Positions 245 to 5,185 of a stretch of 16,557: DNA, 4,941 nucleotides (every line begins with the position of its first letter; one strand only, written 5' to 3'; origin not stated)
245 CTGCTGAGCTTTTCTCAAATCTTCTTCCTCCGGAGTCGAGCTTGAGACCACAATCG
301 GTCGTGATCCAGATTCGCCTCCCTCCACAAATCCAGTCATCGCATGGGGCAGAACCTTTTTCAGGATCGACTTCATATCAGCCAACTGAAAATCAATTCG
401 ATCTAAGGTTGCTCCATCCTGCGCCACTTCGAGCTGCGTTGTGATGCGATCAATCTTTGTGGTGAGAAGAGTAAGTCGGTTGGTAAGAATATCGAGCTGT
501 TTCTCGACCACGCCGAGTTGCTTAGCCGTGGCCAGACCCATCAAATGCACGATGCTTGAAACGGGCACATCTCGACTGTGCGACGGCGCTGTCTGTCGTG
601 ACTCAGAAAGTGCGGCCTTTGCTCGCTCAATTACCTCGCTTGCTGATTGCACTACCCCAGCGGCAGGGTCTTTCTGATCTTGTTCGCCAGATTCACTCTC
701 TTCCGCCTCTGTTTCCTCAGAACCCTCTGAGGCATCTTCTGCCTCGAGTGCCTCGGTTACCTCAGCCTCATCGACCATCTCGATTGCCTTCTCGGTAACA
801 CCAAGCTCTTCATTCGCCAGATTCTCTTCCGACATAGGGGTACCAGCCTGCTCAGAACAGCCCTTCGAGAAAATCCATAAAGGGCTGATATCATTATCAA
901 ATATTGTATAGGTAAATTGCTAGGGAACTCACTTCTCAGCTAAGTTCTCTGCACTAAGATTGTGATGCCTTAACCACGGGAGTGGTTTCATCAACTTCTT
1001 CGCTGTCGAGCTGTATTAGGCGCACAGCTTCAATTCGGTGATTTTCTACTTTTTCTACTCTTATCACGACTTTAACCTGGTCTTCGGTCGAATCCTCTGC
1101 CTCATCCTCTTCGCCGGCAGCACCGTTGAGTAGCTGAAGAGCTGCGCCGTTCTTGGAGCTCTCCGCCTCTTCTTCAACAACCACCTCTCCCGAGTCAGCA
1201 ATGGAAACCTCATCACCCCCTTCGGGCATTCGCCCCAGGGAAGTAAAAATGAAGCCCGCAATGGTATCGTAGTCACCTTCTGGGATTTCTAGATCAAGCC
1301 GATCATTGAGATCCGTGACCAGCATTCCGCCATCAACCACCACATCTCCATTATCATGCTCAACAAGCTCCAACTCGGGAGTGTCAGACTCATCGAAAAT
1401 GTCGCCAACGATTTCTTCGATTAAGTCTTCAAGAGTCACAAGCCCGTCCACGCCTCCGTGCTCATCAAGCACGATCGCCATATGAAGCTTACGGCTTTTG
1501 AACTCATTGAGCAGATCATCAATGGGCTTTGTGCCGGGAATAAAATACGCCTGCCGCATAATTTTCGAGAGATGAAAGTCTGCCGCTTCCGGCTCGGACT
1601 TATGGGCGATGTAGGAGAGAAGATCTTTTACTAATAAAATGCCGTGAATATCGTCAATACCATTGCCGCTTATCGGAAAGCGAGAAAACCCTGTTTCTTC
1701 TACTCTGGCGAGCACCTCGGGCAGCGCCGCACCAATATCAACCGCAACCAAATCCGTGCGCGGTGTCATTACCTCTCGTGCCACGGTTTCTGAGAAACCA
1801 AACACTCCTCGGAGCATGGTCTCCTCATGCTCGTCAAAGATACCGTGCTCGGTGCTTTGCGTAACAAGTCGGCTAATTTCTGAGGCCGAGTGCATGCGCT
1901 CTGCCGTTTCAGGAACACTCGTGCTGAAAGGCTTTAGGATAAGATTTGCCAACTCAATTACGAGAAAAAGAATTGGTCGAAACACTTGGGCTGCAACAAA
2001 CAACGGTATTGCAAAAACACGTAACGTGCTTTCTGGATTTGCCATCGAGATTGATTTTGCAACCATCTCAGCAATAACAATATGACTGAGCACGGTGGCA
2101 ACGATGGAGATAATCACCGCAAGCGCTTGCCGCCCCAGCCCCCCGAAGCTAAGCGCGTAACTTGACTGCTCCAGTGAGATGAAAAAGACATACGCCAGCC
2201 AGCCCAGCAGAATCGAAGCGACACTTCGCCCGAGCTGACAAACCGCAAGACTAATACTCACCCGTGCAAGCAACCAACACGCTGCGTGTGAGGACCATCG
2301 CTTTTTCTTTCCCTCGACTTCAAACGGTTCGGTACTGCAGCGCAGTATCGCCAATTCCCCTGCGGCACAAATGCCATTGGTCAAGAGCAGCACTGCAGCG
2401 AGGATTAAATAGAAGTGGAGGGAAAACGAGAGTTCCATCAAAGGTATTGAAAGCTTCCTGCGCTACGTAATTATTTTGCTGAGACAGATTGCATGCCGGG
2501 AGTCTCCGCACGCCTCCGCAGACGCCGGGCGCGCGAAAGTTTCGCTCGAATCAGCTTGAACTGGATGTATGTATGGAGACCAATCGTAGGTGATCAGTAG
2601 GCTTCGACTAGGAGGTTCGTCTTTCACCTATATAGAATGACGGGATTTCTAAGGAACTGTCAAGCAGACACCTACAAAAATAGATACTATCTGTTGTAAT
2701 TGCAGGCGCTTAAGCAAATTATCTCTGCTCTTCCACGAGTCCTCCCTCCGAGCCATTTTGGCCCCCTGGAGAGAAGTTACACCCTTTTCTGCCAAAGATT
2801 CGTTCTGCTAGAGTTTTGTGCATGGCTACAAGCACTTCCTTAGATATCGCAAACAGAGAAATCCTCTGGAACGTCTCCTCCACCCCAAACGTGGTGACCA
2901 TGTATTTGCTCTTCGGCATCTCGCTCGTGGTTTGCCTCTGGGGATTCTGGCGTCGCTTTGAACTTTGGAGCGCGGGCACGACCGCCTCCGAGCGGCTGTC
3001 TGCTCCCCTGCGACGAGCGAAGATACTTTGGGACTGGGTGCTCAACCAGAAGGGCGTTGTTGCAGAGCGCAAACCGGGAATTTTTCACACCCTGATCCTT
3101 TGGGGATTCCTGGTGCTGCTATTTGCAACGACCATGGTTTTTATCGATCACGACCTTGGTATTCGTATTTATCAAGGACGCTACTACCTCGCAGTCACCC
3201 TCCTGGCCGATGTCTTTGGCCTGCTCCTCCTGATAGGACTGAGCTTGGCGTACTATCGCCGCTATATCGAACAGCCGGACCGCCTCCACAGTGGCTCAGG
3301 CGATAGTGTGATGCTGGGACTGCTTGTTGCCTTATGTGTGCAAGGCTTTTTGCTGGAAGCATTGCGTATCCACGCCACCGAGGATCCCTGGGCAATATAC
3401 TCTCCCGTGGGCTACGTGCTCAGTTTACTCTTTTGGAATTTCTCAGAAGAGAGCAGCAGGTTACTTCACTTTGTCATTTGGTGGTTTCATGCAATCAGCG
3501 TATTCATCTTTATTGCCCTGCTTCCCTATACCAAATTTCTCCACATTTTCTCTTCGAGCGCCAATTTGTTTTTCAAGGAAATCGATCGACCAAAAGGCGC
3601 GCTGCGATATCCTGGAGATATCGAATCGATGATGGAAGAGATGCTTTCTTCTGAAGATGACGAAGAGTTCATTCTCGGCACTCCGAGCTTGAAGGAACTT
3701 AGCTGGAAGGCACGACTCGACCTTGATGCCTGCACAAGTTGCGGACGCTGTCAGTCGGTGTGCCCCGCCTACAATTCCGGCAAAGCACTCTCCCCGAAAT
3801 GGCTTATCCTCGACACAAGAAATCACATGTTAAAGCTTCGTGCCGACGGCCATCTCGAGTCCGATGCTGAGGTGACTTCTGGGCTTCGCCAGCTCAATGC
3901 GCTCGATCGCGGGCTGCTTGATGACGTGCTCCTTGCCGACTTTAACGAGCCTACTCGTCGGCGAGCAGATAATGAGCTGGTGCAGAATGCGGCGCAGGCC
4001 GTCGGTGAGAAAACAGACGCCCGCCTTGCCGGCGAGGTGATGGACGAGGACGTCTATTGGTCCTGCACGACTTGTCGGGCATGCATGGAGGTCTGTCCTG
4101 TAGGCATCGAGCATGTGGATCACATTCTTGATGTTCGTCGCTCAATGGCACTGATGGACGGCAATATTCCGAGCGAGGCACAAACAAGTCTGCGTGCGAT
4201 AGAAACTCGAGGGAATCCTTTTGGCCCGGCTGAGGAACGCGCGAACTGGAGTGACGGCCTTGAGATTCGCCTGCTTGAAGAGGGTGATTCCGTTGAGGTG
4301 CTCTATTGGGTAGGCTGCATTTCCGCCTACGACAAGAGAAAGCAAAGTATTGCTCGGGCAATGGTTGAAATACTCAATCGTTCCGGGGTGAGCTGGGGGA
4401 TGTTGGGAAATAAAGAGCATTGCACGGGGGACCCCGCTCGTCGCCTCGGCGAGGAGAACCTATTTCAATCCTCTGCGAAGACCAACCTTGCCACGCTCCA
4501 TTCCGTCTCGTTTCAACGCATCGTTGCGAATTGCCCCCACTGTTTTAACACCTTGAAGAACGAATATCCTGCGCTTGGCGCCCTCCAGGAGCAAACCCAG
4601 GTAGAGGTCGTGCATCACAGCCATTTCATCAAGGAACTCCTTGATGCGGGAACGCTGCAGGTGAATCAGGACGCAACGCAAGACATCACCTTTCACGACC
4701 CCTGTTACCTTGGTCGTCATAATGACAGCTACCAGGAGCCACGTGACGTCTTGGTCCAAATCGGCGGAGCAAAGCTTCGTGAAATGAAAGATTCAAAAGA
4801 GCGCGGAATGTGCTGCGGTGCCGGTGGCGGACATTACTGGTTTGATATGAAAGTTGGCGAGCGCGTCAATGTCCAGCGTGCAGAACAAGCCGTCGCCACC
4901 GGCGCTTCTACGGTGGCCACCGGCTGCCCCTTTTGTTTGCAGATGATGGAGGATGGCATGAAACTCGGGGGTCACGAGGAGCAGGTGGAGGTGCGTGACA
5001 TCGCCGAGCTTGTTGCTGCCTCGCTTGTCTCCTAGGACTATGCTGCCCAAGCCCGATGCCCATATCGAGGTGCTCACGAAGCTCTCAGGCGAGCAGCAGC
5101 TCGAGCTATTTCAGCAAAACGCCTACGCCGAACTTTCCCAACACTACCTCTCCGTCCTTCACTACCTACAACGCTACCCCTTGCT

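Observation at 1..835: Strongly acidic coiled-coil protein translationally coupled (TAATG) to a lysine/alanine-rich histone H1-like ORF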

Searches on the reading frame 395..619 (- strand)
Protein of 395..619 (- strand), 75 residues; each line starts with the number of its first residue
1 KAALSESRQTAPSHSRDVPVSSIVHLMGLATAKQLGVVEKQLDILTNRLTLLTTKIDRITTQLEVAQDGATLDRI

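Call 32: find_homologous_proteins(query=A2, max_evalue=0.01)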
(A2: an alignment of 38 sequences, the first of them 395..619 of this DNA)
Query A2 (38 sequences) (75 aa, profile of the alignment): 37 proteins with E <= 0.01 among 624 candidates.
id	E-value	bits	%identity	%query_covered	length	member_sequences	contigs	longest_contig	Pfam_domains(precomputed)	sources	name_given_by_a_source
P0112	2.1e-27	113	40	89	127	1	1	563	-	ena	-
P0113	9.9e-27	110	34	87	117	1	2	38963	-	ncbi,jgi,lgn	jgi:hypothetical protein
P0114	2.3e-26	109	35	99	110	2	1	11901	-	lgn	-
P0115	5.5e-26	108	33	95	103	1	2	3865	-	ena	-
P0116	1.1e-25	107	31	81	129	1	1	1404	-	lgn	-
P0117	1.4e-25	107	32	80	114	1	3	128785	-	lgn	-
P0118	1.5e-25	107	36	79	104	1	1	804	-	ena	-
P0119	1.9e-25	106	30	99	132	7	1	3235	-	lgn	-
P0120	2.1e-25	106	29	89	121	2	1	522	-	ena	-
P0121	5.2e-25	105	29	84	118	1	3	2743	-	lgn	-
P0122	5.4e-25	105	34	69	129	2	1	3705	-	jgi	jgi:hypothetical protein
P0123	5.5e-25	105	32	93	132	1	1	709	-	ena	-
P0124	7.2e-25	105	33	77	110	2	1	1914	-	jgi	-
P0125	8.8e-25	104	34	79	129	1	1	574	-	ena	-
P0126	3.1e-24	102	39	89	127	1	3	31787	-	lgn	-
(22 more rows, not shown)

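Call 33: search_solved_structures(query=A2, max_evalue=10, show_alignments=2)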
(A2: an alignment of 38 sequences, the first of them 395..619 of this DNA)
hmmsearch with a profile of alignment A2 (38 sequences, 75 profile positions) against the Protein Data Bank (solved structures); distinct sequences matched with E-value up to 10: 205 (the best 60 are shown).
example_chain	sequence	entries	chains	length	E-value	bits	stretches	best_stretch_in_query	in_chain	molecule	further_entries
7o92_A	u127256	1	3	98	1.8e-05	27.8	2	15-55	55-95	hypothetical protein UY81_C0065G0003 residues 18-54 from Candidatus Giovannonibacteria bac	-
5apz_A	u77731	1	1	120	6.5e-05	26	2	18-57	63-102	GENERAL CONTROL PROTEIN GCN4, NOR1 TCAR0761, GENERAL CONTROL PROTEIN GCN4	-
3jqh_A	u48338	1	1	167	6.7e-05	26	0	36-74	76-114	C-type lectin domain family 4 member M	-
5apw_A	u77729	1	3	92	0.0004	23.5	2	18-52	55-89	GENERAL CONTROL PROTEIN GCN4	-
5app_A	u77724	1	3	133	0.00088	22.4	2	21-52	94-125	General control protein GCN4,GENERAL CONTROL PROTEIN GCN4, OUTER MEMBRANE PROTEIN 100,Gene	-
5apt_A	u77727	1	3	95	0.0011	22.1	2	23-63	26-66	GENERAL CONTROL PROTEIN GCN4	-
8a3k_UNK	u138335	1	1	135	0.0025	21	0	29-60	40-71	sc-apCC-4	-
5apu_A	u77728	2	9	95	0.0032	20.6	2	23-71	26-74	GENERAL CONTROL PROTEIN GCN4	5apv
9rgy_A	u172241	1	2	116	0.0043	20.2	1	22-45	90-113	sc-apCC3-CW-0NTT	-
2xzr_A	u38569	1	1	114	0.0046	20.1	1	22-53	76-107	IMMUNOGLOBULIN-BINDING PROTEIN EIBD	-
7oac_A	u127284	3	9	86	0.0048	20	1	24-60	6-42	General control transcription factor GCN4,conserved hypothetical protein residues 311-335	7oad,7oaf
5apq_A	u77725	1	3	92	0.0053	19.9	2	21-52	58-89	GENERAL CONTROL PROTEIN GCN4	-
7oaa_A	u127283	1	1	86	0.0054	19.9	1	24-60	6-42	General control transcription factor GCN4,conserved hypothetical protein residues 311-335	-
2yo0_A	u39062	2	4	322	0.0061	19.7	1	21-53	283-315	GENERAL CONTROL PROTEIN GCN4, PUTATIVE INNER MEMBRANE PROTEIN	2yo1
7oah_A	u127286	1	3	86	0.0061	19.7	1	24-61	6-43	General control transcription factor GCN4,conserved hypothetical protein residues 311-335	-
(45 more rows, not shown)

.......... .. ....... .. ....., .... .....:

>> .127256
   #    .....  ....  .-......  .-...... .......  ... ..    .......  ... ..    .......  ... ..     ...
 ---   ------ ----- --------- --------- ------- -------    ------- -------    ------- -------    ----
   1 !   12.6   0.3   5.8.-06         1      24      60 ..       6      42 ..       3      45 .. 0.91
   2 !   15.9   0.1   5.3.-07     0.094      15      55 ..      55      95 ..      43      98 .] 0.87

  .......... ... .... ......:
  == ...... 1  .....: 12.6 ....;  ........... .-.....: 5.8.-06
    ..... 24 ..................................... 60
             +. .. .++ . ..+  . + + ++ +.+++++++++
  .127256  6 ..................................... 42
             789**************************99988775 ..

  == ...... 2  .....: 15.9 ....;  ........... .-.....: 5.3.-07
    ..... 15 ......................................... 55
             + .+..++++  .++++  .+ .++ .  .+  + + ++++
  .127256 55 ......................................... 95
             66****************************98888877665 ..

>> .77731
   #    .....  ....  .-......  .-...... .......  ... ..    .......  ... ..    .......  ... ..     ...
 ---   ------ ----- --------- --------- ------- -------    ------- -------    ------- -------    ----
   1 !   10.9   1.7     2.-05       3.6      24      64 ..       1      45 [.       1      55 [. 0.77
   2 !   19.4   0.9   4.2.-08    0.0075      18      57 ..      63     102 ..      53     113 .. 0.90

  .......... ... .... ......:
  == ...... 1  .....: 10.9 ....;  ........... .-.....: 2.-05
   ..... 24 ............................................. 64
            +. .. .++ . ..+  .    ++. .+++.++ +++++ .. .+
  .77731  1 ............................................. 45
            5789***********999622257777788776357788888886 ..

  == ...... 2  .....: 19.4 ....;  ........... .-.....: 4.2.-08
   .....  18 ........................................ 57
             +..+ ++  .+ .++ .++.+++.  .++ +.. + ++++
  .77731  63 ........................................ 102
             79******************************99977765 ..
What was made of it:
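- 335..577 (-): Conserved core (residues 87-167): short helix, G-L-A-T beta-layer-like break, then two heptad helices separated by a second conserved motif (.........). The profile hits MATKDD beta-layer trimer constructs 7o92 and 5apz (call 33).
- On Beta-layer alpha/beta coiled coils (DUF3782/Tcar0761 type): Profile hits to 7o92 and 5apz have E 2e-5 to 7e-5 (call 33).
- Checked: A family profile hits trimeric coiled-coil structures in the PDB (call 33).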

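Call 34: search_protein_families(library=pfam, alignment_id=A2, max_evalue=1)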
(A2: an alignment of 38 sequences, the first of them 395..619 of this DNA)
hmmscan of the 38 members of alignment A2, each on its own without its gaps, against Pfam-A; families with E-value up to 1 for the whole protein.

A. member 1, window:395-619:- (75 aa): 3 families
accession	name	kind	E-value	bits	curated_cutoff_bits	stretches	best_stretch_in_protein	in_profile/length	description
PF15871.10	JMY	-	0.062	13.3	27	1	32-68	212-248/263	Junction-mediating and -regulatory protein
PF18645.6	DUF5631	-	0.11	13.4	25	1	20-54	18-52/96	Family of unknown function (DUF5631)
PF12477.13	TraW_N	-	0.17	12.4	22.7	1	26-38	11-23/30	Sex factor F TraW protein N terminal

B. families by the number of members that match (of 38 scanned): 41 families (the first 25 are shown)
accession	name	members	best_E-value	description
PF10805.13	DUF2730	13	0.00098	Protein of unknown function (DUF2730)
PF05597.16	Phasin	10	0.0048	Poly(hydroxyalcanoate) granule associated protein (phasin)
PF05531.17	NPV_P10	6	1.5e-05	Nucleopolyhedrovirus P10 protein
PF16526.10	CLZ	5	0.025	C-terminal leucine zipper domain of cyclic nucleotide-gated channels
PF05377.16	FlaC_arch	4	0.0012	Flagella accessory protein C (FlaC)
PF19962.4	EAD9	2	0.00014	Effector-associated domain 9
PF22905.2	Hydro_N_hd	2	0.015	Hydrolase N-terminal helical domain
PF13542.12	HTH_Tnp_ISL3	2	0.033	Helix-turn-helix domain of transposase family ISL3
PF02582.19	DUF155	2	0.046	RMND1/Sif2-Sif3/Mrx10, DUF155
PF02090.21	SPAM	1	0.0068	Salmonella surface presentation of antigen gene type M protein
PF00261.25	Tropomyosin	1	0.01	Tropomyosin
PF23991.1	DUF7310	1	0.011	Coiled-coil region of unknown function (DUF7310)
PF24922.1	ACBP4_C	1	0.014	Acyl-CoA-binding domain-containing protein 4-6, C-terminal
PF21678.4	Csf1_N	1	0.015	Csf1 N-terminal region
PF07889.17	DUF1664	1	0.016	Protein of unknown function (DUF1664)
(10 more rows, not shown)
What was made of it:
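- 10 of 38 partner cores give sub-threshold hits to Pfam Phasin PF05597, best E 0.005 (call 34). They are shared with DUF2730, NPV_P10 and other generic coiled-coil models (call 34), and most likely reflect the common A-T-x-x-D coil motif.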

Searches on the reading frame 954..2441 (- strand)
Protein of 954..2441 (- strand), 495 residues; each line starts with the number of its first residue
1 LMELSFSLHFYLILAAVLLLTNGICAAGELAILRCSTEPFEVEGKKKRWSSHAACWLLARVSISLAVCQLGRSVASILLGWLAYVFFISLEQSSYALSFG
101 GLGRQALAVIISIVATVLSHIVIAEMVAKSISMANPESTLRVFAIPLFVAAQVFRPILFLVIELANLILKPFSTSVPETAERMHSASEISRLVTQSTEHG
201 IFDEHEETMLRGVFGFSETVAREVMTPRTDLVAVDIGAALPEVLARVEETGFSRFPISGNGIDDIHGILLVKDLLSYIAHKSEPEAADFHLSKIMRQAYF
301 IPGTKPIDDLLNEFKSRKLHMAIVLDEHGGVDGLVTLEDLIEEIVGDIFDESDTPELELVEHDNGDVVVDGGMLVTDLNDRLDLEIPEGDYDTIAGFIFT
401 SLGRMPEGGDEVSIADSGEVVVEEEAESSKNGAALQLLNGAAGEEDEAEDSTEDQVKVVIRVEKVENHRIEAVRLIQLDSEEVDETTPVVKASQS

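Call 6: search_protein_families(library=pfam, proteins=[window:954-2441:-], max_evalue=1)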
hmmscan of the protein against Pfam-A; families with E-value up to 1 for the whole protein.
window:954-2441:- (495 aa): 3 families
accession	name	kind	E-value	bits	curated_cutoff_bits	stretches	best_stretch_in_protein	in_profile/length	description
PF01595.25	CNNM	-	2.5e-29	102.6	28.4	1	13-206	1-181/181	Cyclin M transmembrane N-terminal domain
PF03471.22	CorC_HlyC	-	1.1e-16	61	27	1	361-476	2-78/81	Transporter associated domain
PF00571.33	CBS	-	4.9e-15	56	24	2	293-345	3-56/57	CBS domain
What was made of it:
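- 954..2441 (-): Upstream CNNM/CorC-family transporter gene on the same strand: conserved neighbour and possible co-transcript. Pfam CNNM, CBS and CorC_HlyC (call 6).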

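Call 7: search_protein_families(library=ncbifam, proteins=[window:954-2441:-], max_evalue=1)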
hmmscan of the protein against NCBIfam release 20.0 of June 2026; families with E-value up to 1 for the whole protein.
window:954-2441:- (495 aa): 5 families
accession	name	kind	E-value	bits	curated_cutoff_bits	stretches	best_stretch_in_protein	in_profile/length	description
TIGR03520.1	GldE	subfamily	7.8e-64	216.2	376.05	1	16-415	2-386/408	gliding motility-associated protein GldE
NF011675.0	PRK15094.1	equivalog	2.3e-44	151.9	379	1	186-415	34-260/292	CNNM family magnesium/cobalt transport protein CorC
NF052568.1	PolamExpPaeASal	equivalog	3.6e-44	151.3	500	1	64-416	57-404/424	polyamine export protein PaeA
NF008604.1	PRK11573.1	equivalog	6.8e-35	120.8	475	1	112-416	95-398/428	hypothetical protein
NF004904.0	PRK06265.1-4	equivalog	0.052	13.2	172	1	73-133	67-128/206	cobalt transporter CbiM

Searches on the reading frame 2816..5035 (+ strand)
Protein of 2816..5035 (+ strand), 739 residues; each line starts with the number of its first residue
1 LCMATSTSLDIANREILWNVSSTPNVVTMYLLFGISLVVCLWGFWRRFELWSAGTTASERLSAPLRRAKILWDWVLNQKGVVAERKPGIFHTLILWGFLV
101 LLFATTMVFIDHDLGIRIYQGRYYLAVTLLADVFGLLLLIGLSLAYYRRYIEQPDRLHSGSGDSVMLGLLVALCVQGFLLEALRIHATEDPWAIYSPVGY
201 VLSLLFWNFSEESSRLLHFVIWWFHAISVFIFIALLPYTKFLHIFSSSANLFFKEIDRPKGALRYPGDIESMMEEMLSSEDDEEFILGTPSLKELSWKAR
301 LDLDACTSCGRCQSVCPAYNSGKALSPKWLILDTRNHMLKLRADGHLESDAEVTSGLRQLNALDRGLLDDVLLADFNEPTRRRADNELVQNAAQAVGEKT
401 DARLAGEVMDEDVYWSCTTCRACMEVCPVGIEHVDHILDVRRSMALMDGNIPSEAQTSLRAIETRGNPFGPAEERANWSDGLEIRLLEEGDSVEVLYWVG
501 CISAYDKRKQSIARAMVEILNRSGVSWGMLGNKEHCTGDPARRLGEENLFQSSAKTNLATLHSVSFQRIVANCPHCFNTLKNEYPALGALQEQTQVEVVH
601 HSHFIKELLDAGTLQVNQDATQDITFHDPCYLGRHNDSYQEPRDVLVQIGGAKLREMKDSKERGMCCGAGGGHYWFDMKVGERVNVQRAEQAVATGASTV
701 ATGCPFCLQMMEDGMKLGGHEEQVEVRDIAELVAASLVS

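Call 43: search_protein_families(library=pfam, proteins=[window:2816-5035:+], max_evalue=0.001)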
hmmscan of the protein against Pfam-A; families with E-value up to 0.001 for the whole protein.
window:2816-5035:+ (739 aa): 16 families
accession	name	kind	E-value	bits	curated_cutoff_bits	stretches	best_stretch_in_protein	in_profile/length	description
PF02754.22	CCG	-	7.7e-32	109.7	20.6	2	624-711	1-84/85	Cysteine-rich domain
PF13183.11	Fer4_8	-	2.8e-12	47.4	27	2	398-431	46-68/68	4Fe-4S dicluster domain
PF02665.19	Nitrate_red_gam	-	2.5e-10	40.8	22.9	1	118-253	78-208/217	Nitrate reductase gamma subunit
PF13237.11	Fer4_10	-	2.4e-09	37.4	25.5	1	300-428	3-53/53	4Fe-4S dicluster domain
PF12797.12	Fer4_2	-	3.1e-09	36.6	24.5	1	297-318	1-22/22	4Fe-4S binding domain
PF12838.12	Fer4_7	-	1.2e-08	35.8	27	0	299-318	31-50/52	4Fe-4S dicluster domain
PF13484.11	Fer4_16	-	2.4e-08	35.1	30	0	412-429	48-65/66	4Fe-4S double cluster binding domain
PF13187.11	Fer4_9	-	1.1e-07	32.2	27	1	305-430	1-50/52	4Fe-4S dicluster domain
PF13534.11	Fer4_17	-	1.6e-07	32.2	22.2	0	416-432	1-17/61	4Fe-4S dicluster domain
PF00037.32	Fer4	-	1.9e-07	31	21.1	1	301-318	3-20/24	4Fe-4S binding domain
PF14697.11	Fer4_21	-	2e-06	28.2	35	0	415-429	39-53/59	4Fe-4S dicluster domain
PF12837.12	Fer4_6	-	8.9e-05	22.7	25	0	302-318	5-21/24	4Fe-4S binding domain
PF13746.11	Fer4_18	-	0.00014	22.4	27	0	409-432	53-76/114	4Fe-4S dicluster domain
PF13459.11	Fer4_15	-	0.00031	21.8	22.4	0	301-319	3-21/66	4Fe-4S single cluster domain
PF25160.1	LdpA_Fe-S-bd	-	0.00044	20.4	27.6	0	304-318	26-40/49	LdpA Fe-S cluster-binding domain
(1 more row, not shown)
